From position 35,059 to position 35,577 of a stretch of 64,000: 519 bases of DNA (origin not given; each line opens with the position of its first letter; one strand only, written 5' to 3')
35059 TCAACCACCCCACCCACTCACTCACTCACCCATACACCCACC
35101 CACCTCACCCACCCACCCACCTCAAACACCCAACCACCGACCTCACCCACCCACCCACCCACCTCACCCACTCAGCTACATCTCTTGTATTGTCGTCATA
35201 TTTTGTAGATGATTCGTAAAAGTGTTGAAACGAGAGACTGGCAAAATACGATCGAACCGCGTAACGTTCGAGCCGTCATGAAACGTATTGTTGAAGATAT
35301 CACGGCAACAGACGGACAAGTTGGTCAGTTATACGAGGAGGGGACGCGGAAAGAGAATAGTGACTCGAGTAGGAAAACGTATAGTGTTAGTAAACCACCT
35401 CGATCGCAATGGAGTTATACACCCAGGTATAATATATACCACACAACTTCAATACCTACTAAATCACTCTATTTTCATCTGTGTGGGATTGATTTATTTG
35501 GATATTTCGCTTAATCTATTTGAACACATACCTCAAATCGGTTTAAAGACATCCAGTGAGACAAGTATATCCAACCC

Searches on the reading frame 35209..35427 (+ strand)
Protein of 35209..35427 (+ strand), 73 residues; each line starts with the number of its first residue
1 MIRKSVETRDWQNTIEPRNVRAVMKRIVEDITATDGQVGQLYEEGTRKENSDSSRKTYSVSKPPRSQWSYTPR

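Call 43: search_solved_structures(query=window:35209-35427:+, max_evalue=1)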
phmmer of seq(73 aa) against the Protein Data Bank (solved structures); distinct sequences matched with E-value up to 1: 1.
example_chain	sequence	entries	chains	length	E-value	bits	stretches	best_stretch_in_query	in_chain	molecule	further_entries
7jro_g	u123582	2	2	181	0.71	14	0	2-46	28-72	cytochrome c oxidase subunit 6b-1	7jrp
